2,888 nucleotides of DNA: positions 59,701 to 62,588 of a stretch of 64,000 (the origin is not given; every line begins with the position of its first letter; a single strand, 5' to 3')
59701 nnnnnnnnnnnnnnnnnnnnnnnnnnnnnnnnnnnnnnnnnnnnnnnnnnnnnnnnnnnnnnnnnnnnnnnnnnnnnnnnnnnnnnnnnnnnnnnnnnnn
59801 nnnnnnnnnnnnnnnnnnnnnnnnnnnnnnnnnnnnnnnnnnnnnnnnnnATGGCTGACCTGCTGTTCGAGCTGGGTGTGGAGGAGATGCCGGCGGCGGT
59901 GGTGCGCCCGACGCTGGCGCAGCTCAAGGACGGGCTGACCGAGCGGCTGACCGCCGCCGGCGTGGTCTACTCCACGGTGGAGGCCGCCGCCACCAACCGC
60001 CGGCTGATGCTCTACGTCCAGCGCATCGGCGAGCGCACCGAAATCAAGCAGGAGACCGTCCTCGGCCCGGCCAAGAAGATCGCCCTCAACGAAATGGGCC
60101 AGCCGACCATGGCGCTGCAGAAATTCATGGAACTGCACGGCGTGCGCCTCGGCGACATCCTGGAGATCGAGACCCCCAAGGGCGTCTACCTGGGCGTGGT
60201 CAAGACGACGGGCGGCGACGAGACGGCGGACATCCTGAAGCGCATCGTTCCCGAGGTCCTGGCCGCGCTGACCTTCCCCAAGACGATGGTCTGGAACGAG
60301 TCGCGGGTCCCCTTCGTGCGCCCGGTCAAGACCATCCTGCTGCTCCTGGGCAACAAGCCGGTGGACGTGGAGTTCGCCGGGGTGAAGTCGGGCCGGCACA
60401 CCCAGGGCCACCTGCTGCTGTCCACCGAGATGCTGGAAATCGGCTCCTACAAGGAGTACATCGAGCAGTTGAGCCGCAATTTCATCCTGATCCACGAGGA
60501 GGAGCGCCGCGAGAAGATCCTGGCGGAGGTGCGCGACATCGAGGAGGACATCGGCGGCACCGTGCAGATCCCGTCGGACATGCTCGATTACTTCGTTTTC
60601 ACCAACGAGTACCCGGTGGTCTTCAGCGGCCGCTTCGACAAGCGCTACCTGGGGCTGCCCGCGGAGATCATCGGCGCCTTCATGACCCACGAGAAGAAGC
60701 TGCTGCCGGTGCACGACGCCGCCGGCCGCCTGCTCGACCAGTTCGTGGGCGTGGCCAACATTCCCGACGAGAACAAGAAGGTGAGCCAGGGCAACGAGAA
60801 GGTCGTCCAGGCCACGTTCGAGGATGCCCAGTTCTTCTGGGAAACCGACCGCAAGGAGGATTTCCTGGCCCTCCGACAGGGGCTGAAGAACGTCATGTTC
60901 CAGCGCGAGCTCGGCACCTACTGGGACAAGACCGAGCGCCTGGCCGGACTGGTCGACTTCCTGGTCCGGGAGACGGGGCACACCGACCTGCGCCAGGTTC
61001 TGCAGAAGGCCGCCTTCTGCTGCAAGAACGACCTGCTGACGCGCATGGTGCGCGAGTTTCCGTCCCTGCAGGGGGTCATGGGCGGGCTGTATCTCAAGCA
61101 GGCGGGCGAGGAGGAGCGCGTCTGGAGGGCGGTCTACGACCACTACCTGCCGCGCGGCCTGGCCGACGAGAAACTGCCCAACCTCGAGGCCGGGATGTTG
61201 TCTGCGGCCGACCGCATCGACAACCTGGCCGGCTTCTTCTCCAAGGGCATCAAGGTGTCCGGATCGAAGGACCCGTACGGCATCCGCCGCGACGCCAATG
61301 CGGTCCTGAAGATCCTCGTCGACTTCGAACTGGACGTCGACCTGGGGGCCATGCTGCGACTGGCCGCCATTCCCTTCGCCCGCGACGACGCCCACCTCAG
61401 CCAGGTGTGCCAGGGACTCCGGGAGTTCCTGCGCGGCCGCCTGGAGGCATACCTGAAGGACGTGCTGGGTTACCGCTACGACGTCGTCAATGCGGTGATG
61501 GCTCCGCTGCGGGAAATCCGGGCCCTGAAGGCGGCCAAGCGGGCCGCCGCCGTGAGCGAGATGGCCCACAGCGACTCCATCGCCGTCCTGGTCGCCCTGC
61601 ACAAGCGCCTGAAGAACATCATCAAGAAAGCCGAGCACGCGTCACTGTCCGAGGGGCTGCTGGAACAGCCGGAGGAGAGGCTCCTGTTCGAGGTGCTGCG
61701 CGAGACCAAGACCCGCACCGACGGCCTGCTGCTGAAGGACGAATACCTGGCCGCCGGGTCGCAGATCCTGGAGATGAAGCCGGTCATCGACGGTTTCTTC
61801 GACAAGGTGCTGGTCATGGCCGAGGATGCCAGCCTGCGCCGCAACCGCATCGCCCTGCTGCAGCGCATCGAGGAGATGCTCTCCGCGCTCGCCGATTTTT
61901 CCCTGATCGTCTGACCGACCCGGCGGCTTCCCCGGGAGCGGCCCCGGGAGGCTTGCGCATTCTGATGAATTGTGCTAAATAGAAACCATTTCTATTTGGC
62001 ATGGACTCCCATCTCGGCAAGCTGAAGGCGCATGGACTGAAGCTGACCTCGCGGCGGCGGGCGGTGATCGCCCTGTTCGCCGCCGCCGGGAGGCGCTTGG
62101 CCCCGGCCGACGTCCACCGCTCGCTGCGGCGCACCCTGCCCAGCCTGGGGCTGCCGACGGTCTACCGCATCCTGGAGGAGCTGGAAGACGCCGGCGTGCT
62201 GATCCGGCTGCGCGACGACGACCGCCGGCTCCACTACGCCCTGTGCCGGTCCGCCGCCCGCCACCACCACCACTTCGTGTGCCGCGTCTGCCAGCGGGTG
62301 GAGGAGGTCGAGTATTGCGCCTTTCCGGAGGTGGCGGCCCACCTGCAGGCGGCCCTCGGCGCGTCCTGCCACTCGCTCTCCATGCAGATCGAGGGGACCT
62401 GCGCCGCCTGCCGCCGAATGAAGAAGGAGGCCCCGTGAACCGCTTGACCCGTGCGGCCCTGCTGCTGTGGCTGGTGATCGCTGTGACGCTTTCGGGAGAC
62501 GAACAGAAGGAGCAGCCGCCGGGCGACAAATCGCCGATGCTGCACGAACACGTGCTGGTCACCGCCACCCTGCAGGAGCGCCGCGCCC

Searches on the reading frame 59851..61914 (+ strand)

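Call 21: search_protein_families(library=pfam, proteins=[window:59851-61914:+], max_evalue=0.001)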
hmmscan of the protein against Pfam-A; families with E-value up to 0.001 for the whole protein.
window:59851-61914:+ (687 aa): 2 families
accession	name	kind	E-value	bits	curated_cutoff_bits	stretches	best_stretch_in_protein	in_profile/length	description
PF02092.22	tRNA_synt_2f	-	9.1e-162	540.1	29.2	1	4-551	1-536/536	Glycyl-tRNA synthetase beta subunit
PF05746.21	DALR_1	-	1.9e-05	25.2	22.3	1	584-678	5-103/117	DALR anticodon binding domain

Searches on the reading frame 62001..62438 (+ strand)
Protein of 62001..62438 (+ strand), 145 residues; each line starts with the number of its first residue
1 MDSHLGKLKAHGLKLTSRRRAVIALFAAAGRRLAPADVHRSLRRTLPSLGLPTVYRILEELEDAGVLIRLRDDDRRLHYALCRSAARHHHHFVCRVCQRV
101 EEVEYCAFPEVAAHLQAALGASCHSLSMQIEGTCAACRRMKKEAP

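Call 21: search_protein_families(library=pfam, proteins=[window:62001-62438:+], max_evalue=0.001)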
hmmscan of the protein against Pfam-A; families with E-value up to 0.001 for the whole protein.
window:62001-62438:+ (145 aa): 1 family
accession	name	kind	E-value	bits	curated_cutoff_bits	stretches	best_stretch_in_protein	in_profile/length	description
PF01475.25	FUR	-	1.6e-21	77.1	23.1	1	11-130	2-120/121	Ferric uptake regulator family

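Call 85: find_encoding_contigs(protein=window:62001-62438:+, flank=10000, max_places=2)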
Protein window:62001-62438:+ (145 aa): 8 contigs read that carry it; 2 places shown.
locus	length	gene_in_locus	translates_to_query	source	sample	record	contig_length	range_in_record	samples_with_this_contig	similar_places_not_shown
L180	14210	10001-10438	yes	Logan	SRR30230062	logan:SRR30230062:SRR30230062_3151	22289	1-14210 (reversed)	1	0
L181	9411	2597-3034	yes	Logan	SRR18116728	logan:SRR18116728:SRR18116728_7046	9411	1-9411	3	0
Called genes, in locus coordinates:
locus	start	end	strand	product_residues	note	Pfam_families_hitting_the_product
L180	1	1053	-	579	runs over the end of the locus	-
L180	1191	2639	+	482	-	PF01435:Peptidase_M48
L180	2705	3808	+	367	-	PF01571:GCV_T, PF08669:GCV_T_C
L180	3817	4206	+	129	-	PF00364:Biotin_lipoyl (faint), PF01597:GCV_H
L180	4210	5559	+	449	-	PF02347:GDC-P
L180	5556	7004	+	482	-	PF02347:GDC-P, PF00266:Aminotran_5, PF21478:GcvP2_C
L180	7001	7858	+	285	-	PF02091:tRNA-synt_2e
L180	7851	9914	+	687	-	PF02092:tRNA_synt_2f, PF05746:DALR_1 (faint)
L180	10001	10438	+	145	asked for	PF01475:FUR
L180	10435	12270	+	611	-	PF07715:Plug, PF00593:TonB_dep_Rec_b-barrel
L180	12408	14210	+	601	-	?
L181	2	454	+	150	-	?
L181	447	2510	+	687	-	PF02092:tRNA_synt_2f, PF05746:DALR_1 (faint)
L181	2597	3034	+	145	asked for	PF01475:FUR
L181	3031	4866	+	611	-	PF07715:Plug, PF00593:TonB_dep_Rec_b-barrel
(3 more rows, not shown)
